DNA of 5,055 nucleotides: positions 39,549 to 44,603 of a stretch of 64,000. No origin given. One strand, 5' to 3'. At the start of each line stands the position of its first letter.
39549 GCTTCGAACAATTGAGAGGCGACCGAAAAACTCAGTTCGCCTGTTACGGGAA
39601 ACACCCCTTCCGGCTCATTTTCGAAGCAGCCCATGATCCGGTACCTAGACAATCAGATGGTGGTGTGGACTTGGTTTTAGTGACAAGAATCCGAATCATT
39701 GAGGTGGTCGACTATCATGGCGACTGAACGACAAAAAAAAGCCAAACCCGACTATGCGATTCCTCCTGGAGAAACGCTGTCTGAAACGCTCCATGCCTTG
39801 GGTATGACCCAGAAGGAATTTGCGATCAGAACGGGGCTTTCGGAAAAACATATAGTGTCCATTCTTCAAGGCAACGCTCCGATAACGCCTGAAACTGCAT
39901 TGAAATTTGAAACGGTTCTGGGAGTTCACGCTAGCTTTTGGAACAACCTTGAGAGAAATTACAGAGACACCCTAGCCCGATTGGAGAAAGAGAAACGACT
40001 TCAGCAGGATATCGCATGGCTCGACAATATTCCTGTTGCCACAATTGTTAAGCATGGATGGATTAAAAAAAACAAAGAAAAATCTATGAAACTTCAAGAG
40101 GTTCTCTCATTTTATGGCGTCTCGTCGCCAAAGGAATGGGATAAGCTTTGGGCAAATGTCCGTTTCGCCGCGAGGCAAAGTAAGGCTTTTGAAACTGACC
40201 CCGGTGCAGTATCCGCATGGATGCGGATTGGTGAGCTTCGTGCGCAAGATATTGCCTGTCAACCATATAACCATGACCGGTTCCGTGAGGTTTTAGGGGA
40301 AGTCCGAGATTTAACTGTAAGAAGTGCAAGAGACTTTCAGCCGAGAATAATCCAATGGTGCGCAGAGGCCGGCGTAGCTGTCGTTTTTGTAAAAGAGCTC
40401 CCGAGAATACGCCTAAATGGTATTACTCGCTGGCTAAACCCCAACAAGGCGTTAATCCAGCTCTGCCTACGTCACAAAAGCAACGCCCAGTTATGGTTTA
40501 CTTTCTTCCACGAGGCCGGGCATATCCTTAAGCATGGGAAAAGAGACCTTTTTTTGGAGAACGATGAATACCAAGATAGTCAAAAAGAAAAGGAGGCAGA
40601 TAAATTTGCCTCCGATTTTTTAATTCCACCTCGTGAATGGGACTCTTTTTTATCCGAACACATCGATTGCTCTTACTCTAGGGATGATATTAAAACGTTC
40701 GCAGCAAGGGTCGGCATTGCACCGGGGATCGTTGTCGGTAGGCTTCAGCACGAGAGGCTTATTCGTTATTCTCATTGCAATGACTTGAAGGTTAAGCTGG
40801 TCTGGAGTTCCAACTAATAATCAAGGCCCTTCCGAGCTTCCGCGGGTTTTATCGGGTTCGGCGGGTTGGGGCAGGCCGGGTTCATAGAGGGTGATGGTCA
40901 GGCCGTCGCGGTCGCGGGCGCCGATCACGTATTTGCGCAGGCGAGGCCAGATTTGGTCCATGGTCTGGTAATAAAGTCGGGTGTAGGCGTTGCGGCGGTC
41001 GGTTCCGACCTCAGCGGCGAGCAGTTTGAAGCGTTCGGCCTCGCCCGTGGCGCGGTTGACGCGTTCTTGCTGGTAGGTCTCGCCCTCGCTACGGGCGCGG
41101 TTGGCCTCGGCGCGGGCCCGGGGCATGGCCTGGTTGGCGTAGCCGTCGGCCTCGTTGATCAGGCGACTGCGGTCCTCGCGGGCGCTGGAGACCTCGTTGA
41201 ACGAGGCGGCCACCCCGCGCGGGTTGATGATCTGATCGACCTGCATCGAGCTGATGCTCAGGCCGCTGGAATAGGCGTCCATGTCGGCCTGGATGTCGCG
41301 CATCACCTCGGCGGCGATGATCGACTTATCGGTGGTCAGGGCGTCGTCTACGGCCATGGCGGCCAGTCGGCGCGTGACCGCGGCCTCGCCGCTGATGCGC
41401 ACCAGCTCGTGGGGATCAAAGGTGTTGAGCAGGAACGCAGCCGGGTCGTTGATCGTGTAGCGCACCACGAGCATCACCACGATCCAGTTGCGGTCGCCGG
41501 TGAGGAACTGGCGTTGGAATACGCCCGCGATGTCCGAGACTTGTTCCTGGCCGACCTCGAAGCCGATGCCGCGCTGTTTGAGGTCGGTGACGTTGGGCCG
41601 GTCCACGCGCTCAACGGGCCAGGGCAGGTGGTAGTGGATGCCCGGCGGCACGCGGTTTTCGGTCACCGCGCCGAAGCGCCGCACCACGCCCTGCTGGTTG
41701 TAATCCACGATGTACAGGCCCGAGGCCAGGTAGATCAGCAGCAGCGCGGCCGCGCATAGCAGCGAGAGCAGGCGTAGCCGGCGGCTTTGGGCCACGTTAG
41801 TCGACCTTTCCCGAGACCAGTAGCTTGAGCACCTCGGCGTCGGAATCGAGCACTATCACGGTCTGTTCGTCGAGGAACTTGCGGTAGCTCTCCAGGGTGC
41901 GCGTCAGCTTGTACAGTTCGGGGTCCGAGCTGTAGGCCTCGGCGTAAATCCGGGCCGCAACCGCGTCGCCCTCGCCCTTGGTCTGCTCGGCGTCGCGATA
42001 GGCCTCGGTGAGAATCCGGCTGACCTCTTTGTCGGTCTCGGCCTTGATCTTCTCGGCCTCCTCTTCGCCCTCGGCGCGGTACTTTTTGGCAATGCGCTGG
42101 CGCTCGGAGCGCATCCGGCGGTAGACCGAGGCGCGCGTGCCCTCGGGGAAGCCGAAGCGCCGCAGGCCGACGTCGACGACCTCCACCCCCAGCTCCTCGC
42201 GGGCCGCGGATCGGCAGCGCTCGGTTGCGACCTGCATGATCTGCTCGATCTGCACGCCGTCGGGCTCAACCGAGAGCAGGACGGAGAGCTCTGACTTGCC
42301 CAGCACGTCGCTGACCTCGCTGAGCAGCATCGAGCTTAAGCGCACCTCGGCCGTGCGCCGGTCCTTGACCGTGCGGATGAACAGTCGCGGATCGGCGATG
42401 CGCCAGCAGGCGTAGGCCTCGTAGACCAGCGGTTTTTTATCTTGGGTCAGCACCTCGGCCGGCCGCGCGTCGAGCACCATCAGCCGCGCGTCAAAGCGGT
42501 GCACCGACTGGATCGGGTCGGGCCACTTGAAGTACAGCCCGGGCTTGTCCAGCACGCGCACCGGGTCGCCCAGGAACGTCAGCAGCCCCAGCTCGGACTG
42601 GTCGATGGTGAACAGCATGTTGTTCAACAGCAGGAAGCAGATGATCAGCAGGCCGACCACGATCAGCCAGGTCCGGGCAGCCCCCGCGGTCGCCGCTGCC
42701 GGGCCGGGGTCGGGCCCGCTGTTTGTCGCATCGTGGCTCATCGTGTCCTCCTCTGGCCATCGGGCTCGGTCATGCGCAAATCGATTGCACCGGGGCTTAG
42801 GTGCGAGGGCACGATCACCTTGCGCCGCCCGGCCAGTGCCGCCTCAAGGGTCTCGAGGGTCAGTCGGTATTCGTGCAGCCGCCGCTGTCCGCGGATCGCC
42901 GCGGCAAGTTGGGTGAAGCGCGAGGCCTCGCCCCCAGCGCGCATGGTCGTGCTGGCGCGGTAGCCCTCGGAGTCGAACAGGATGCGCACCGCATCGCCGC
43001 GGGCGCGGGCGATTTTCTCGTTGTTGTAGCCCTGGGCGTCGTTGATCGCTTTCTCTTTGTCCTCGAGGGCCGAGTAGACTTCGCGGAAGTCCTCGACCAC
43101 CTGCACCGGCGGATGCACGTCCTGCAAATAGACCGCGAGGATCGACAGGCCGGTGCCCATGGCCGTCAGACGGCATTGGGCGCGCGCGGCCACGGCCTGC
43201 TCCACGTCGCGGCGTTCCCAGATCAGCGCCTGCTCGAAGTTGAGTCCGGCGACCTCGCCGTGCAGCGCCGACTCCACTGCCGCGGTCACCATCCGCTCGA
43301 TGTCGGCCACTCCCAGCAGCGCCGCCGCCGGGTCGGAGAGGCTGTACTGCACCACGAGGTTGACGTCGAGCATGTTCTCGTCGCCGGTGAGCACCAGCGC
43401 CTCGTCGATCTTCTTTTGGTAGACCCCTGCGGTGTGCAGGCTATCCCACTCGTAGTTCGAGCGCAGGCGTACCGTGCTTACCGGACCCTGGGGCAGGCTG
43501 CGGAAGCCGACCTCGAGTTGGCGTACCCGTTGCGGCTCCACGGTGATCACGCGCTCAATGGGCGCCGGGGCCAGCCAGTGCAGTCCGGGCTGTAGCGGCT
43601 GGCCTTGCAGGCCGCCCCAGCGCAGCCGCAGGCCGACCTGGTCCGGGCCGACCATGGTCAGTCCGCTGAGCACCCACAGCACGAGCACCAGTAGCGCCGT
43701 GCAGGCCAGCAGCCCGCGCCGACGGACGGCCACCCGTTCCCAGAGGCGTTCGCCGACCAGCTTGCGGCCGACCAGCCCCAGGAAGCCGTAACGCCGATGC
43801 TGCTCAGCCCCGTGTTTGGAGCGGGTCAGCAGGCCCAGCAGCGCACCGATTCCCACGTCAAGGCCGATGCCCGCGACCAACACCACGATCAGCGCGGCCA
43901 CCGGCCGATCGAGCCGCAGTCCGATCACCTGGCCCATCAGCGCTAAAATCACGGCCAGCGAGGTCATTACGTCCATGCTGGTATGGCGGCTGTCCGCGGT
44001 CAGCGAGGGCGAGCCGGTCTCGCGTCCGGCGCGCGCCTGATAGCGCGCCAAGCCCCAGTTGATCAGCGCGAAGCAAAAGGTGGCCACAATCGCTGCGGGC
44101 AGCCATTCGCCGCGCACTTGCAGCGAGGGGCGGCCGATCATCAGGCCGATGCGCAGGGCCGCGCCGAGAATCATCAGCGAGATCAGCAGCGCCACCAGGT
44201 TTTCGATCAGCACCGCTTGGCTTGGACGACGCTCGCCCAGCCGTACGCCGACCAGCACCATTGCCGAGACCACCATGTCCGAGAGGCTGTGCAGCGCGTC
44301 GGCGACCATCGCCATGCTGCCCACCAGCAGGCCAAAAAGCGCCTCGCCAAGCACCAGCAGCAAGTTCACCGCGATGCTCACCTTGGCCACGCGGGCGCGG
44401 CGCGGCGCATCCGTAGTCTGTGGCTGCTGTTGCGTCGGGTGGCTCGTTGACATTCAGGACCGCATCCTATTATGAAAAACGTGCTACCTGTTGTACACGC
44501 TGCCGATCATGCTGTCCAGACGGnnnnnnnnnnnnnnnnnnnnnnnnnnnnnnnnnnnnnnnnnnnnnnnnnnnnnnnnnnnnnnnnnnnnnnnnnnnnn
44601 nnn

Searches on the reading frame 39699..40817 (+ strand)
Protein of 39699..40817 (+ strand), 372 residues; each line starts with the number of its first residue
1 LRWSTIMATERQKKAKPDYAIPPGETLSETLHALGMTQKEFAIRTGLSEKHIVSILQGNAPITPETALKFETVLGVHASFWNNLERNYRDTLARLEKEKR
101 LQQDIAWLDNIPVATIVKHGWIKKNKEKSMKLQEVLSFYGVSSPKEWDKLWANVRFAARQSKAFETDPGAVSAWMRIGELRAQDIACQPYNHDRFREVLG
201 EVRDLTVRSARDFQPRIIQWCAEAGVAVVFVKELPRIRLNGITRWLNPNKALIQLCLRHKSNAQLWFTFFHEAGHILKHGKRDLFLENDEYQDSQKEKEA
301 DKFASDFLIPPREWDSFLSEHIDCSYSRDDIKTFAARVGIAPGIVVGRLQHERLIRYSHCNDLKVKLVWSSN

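Call 88: search_protein_families(library=pfam, proteins=[window:39699-40817:+], max_evalue=0.00001)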
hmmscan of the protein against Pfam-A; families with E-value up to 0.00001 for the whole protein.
window:39699-40817:+ (372 aa): 2 families
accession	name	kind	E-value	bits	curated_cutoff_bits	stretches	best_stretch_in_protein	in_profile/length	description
PF06114.19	Peptidase_M78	-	6.3e-08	32.9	22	1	259-348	36-121/123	IrrE N-terminal-like domain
PF01381.28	HTH_3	-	9.7e-07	29.2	23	1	33-80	7-54/55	Helix-turn-helix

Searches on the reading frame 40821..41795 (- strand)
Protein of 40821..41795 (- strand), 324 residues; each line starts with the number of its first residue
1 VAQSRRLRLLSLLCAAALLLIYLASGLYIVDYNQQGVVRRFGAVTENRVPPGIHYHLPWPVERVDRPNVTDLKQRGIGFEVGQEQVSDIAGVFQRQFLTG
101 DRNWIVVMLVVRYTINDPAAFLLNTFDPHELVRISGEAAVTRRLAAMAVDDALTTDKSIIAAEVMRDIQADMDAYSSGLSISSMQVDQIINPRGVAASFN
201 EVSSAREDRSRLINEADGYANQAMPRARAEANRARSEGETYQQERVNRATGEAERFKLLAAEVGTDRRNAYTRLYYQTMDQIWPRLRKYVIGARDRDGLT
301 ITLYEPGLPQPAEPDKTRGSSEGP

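Call 88: search_protein_families(library=pfam, proteins=[window:40821-41795:-], max_evalue=0.00001)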
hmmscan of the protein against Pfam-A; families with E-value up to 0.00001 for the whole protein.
window:40821-41795:- (324 aa): 1 family
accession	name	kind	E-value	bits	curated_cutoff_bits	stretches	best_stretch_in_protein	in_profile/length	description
PF01145.31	Band_7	-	2.4e-15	57.4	23.6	1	29-224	2-169/176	SPFH domain / Band 7 family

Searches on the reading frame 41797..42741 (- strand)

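Call 89: search_protein_families(library=pfam, proteins=[window:41797-42741:-], max_evalue=0.00001)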
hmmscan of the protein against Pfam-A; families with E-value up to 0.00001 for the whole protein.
window:41797-42741:- (314 aa): 1 family
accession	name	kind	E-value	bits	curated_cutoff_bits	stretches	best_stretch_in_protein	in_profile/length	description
PF01145.31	Band_7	-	7.9e-26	91.6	23.6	1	45-226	2-175/176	SPFH domain / Band 7 family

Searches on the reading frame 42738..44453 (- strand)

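Call 89: search_protein_families(library=pfam, proteins=[window:42738-44453:-], max_evalue=0.00001)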
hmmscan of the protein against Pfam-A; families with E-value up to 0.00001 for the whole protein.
window:42738-44453:- (571 aa): 2 families
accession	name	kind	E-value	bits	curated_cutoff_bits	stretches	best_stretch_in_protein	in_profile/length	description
PF01545.26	Cation_efflux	-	1.1e-23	84.5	26.6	1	24-208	2-197/198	Cation efflux family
PF01145.31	Band_7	-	2.4e-19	70.5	23.6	1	267-475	2-174/176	SPFH domain / Band 7 family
